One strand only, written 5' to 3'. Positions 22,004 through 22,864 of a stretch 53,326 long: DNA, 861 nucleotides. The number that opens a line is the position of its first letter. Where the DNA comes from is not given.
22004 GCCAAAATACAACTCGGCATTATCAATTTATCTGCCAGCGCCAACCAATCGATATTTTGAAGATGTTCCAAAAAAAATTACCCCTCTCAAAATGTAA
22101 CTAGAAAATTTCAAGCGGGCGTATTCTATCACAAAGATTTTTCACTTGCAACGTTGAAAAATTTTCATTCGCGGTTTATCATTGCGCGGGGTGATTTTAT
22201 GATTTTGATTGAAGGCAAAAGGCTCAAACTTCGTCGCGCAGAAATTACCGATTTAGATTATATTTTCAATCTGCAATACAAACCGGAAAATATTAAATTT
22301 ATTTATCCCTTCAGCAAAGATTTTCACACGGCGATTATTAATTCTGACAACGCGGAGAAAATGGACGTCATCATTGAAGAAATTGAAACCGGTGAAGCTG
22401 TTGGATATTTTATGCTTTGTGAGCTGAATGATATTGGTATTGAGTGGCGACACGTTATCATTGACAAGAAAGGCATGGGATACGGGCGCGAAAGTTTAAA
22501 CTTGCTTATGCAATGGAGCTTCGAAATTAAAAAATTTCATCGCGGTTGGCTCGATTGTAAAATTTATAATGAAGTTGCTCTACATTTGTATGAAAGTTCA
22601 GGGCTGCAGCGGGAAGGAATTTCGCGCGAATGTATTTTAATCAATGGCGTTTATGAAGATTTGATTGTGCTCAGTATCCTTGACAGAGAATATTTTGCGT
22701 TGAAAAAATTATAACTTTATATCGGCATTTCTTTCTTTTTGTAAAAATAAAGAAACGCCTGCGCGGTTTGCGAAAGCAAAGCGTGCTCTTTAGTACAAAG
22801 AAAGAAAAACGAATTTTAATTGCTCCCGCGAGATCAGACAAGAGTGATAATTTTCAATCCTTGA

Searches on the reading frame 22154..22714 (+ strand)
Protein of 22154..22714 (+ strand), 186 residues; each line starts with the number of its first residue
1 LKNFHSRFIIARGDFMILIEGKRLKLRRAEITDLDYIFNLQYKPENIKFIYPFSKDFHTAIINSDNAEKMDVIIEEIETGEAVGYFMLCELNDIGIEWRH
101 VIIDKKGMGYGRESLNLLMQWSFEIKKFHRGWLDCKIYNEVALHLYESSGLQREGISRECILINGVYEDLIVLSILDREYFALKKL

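Call 19: find_encoding_contigs(protein=window:22154-22714:+, flank=10000, max_places=10)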
Protein window:22154-22714:+ (186 aa): no gene with exactly this product is on record in the collection.

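Call 32: find_homologous_proteins(query=window:22199-22714:+, max_evalue=1e-20)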
Query window:22199-22714:+ (171 aa): 277 proteins with E <= 1e-20 among 316 candidates; the best 120 are listed.
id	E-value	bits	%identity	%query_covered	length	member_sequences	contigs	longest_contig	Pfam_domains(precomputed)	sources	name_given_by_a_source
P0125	8.3e-102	356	92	100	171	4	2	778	PF13302.14,PF00583.32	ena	-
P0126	1.4e-89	316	84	97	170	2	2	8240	PF13302.14,PF00583.32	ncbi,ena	-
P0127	1.0e-88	314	81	99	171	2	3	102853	PF13302.14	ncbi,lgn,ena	-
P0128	1.6e-88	313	82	96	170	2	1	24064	PF13302.14,PF00583.32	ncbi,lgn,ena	-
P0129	2.6e-87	309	82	98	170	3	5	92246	PF13302.14,PF00583.32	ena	-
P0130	3.4e-87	309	80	98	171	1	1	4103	PF13302.14,PF00583.32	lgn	-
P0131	6.8e-87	308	78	99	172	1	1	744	PF13302.14,PF00583.32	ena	-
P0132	4.4e-86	305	79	99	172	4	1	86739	PF13302.14,PF00583.32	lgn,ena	-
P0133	5.4e-86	305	79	99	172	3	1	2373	PF13302.14,PF00583.32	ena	-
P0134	6.4e-86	305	78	98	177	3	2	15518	PF13302.14,PF00583.32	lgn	-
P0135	7.0e-85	301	77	98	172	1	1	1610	PF13302.14,PF00583.32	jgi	jgi:RimJ/RimL family protein N-acetyltransferase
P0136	2.3e-84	300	79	95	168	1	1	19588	PF13302.14,PF00583.32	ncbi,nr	ncbi:MAG: GNAT family N-acetyltransferase [Selenomonadaceae bacterium]|nr:GNAT family N-acetyltransf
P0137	2.3e-84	299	79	95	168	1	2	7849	PF13302.14,PF00583.32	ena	-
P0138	3.2e-84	299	77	99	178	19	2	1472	PF13302.14,PF00583.32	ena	-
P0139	3.5e-83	296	79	96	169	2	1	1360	PF13302.14,PF00583.32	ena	-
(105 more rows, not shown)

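Call 33: find_encoding_contigs(protein=P0127, flank=10000, max_places=3)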
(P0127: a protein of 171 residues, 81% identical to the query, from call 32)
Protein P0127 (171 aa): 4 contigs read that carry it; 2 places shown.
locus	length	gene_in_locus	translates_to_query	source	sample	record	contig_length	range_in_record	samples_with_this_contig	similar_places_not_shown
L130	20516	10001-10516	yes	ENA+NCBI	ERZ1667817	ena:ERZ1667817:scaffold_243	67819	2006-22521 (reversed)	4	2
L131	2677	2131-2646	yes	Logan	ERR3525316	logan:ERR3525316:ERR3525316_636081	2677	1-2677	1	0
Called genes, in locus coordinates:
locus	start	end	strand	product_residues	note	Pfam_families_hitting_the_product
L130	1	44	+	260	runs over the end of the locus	PF16285:DUF4931_N, PF20956:DUF4931_C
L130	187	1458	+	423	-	PF00202:Aminotran_3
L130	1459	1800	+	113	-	-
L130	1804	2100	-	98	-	-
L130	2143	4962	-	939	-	PF00512:HisKA, PF02518:HATPase_c, PF00072:Response_reg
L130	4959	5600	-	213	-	PF00497:SBP_bac_3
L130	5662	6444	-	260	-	PF04445:SAM_MT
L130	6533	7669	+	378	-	-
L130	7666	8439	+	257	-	PF02654:CobS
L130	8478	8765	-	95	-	PF13597:NRDD (weak)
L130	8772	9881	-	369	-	PF21088:MS_channel_1st (weak), PF00924:MS_channel_2nd, PF21082:MS_channel_3rd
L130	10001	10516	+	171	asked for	PF13302:Acetyltransf_3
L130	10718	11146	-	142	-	PF00258:Flavodoxin_1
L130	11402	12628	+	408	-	PF02534:T4SS-DNA_transf, PF10412:TrwB_AAD_bind (faint), PF12696:TraG-D_C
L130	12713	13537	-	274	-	PF02129:Peptidase_S15, PF20434:BD-FAE (faint), PF00561:Abhydrolase_1, PF05057:DUF676 (weak), PF12146:Hydrolase_4, PF12697:Abhydrolase_6, PF20408:Abhydrolase_11 (weak), PF00326:Peptidase_S9 (weak)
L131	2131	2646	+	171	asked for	PF13302:Acetyltransf_3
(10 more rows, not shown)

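Call 34: find_encoding_contigs(protein=P0129, flank=10000, max_places=4)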
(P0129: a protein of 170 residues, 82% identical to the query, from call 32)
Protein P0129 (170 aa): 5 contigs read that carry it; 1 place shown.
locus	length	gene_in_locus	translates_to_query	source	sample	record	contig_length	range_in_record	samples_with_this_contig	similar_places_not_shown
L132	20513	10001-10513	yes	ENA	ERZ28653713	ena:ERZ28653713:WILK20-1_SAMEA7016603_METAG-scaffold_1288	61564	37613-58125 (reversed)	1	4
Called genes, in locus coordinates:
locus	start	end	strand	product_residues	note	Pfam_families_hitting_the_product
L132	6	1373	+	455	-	PF01654:Cyt_bd_oxida_I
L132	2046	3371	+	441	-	PF00772:DnaB, PF13481:AAA_25, PF03796:DnaB_C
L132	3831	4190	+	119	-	-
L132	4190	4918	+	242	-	PF03193:RsgA_GTPase (weak), PF00005:ABC_tran, PF13304:AAA_21 (faint)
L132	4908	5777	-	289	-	PF14267:DUF4357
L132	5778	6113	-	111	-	-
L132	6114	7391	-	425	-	PF00202:Aminotran_3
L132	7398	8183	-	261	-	PF16285:DUF4931_N, PF20956:DUF4931_C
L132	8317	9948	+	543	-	PF01943:Polysacc_synt, PF03023:MurJ, PF01554:MatE (weak)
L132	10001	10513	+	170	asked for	PF13302:Acetyltransf_3, PF00583:Acetyltransf_1 (weak)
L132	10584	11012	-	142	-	PF00258:Flavodoxin_1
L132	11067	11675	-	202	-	PF01553:Acyltransferase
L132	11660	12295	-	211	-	PF02224:Cytidylate_kin, PF13189:Cytidylate_kin2, PF13238:AAA_18, PF13671:AAA_33 (faint), PF13207:AAA_17 (weak)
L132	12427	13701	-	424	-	PF00275:EPSP_synthase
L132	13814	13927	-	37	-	-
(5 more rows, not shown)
